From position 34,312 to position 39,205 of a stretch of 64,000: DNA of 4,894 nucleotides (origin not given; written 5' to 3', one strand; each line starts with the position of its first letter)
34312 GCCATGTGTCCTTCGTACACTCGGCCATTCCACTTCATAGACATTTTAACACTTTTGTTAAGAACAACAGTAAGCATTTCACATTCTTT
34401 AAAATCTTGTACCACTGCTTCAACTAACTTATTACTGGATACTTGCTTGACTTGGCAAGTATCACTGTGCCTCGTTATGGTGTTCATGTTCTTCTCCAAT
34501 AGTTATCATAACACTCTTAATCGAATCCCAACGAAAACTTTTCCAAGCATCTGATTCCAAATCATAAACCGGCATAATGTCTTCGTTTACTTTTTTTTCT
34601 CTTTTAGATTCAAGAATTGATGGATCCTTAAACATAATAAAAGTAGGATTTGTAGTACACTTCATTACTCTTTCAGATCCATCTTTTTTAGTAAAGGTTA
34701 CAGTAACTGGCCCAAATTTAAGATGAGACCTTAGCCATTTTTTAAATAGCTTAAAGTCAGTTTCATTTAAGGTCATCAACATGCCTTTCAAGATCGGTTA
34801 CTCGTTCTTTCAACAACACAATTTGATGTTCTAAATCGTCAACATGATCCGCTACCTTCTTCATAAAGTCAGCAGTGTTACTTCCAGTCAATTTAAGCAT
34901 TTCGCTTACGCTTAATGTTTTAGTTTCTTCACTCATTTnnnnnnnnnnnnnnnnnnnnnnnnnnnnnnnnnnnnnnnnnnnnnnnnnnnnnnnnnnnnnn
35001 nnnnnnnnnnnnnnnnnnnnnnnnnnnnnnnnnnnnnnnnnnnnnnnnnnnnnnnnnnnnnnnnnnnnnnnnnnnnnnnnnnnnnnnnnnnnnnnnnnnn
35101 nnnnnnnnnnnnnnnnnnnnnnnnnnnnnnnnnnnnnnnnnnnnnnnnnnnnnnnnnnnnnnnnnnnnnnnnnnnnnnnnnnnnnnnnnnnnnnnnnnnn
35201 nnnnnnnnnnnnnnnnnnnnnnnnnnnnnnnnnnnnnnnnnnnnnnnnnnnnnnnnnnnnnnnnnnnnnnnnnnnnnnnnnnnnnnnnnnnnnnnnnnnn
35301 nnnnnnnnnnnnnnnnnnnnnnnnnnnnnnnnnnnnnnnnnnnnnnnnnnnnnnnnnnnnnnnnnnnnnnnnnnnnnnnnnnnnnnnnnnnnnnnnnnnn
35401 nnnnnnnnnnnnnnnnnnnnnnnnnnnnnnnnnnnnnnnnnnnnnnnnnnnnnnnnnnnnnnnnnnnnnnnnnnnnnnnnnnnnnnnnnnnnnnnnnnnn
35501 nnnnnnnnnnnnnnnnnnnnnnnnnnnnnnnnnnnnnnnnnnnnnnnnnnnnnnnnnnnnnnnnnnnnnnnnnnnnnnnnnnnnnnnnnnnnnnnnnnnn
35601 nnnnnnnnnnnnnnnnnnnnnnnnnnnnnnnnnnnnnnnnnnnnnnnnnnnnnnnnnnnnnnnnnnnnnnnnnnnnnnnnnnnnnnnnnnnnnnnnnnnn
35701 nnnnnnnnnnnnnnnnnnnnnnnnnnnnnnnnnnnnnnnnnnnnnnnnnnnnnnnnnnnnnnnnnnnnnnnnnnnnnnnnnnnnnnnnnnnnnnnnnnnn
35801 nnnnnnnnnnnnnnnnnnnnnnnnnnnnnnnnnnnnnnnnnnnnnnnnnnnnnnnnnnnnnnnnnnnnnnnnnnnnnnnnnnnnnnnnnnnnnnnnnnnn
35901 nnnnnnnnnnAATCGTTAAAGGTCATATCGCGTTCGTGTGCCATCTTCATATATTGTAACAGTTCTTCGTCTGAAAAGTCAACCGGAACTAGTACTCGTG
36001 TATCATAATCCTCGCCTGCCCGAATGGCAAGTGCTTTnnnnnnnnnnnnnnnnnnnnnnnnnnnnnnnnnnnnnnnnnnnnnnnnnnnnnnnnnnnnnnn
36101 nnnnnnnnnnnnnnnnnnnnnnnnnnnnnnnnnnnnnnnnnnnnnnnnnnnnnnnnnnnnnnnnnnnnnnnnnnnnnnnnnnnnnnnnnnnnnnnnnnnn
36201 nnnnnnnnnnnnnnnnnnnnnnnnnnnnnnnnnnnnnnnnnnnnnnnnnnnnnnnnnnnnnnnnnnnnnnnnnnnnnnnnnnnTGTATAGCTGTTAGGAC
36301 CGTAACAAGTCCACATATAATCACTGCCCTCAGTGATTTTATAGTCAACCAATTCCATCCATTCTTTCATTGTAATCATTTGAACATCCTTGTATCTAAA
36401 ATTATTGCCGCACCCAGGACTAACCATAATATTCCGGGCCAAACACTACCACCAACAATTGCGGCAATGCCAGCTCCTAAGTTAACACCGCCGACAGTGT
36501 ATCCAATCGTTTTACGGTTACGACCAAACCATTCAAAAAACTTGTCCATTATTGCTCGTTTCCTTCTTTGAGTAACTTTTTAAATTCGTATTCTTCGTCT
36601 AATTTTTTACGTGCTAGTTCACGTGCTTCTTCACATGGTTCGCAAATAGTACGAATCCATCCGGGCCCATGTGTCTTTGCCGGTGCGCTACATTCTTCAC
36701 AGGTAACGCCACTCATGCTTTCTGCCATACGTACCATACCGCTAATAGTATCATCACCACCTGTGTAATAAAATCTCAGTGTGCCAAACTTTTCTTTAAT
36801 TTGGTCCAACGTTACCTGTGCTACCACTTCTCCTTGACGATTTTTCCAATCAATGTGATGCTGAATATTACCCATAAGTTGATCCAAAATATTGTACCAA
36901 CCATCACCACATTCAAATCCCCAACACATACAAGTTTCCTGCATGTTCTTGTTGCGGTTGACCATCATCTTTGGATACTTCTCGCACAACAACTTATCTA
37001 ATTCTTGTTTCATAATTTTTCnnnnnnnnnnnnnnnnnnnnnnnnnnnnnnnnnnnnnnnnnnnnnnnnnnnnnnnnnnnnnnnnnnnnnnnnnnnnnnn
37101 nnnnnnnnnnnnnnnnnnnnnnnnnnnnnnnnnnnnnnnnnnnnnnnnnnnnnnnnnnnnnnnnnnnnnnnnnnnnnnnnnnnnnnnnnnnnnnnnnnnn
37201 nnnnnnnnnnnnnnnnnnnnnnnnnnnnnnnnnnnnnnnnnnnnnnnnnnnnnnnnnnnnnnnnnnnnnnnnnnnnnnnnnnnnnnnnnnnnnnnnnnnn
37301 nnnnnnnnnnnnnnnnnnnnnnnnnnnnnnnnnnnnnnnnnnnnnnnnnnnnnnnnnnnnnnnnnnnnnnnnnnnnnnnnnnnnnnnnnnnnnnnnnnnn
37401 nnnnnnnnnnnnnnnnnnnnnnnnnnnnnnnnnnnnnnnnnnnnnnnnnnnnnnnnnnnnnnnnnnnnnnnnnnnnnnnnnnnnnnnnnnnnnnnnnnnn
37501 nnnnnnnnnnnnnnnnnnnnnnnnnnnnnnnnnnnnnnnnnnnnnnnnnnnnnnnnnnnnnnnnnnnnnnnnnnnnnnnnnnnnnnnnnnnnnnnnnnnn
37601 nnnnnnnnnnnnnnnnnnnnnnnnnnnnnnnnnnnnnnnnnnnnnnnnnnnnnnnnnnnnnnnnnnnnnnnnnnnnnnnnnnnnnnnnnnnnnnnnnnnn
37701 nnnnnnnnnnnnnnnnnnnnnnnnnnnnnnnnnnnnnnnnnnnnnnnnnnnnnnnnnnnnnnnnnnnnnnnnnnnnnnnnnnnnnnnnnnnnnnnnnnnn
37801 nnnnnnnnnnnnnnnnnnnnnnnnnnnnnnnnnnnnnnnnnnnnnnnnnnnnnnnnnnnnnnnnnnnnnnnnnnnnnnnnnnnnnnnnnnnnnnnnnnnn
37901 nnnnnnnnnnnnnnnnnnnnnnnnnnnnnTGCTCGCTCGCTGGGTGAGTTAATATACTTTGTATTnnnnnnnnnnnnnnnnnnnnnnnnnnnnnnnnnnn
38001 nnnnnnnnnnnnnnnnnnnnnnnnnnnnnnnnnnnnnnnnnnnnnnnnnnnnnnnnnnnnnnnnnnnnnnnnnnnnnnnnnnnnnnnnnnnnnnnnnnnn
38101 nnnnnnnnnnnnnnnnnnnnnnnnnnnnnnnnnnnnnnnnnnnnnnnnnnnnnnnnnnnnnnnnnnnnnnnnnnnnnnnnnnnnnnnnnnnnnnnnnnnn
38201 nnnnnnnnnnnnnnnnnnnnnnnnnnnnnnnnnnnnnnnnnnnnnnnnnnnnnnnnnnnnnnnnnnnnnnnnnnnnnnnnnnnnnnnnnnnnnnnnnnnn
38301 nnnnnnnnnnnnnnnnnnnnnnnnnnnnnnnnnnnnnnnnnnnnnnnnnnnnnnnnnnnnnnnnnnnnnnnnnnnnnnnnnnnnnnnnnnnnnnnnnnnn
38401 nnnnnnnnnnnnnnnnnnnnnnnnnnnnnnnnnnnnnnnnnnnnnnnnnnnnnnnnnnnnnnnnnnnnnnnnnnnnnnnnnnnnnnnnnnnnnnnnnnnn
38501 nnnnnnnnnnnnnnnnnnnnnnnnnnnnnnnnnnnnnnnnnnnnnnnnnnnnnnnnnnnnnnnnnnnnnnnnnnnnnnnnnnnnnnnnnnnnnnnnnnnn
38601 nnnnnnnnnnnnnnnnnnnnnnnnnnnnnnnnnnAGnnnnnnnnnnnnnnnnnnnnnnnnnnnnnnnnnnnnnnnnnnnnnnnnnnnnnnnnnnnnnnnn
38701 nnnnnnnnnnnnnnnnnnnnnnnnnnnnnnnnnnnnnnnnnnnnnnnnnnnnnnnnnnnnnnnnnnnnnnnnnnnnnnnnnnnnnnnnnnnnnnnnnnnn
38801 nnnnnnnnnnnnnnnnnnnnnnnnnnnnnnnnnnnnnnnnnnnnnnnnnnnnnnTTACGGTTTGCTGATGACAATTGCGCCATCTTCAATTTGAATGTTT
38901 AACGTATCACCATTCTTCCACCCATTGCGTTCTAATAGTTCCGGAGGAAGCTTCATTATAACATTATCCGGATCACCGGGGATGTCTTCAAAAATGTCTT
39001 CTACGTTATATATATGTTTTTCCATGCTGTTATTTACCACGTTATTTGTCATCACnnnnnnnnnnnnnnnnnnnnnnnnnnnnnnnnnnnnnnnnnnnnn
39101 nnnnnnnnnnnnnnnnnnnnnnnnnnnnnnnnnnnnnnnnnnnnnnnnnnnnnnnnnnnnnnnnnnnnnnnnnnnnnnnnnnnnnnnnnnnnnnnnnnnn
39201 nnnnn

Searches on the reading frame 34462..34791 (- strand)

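Call 101: search_protein_families(library=pfam, proteins=[window:34462-34791:-], max_evalue=0.01)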
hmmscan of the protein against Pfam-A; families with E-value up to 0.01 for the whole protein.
window:34462-34791:- (109 aa): 1 family
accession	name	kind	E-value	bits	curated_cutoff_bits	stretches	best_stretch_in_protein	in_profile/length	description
PF10902.13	WYL_2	-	1.3e-12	48.2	26.7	1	20-91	4-73/74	WYL_2, Sm-like SH3 beta-barrel fold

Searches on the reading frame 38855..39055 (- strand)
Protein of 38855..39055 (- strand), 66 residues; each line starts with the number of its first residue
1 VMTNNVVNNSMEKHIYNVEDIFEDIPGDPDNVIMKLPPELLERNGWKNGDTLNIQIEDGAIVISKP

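Call 101: search_protein_families(library=pfam, proteins=[window:38855-39055:-], max_evalue=0.01)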
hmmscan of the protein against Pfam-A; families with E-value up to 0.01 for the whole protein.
window:38855-39055:- (66 aa): 1 family
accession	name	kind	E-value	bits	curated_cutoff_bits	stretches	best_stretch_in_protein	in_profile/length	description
PF04014.23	MazE_antitoxin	-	1.4e-06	28.6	24.7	1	36-65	12-42/48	Antidote-toxin recognition MazE, bacterial antitoxin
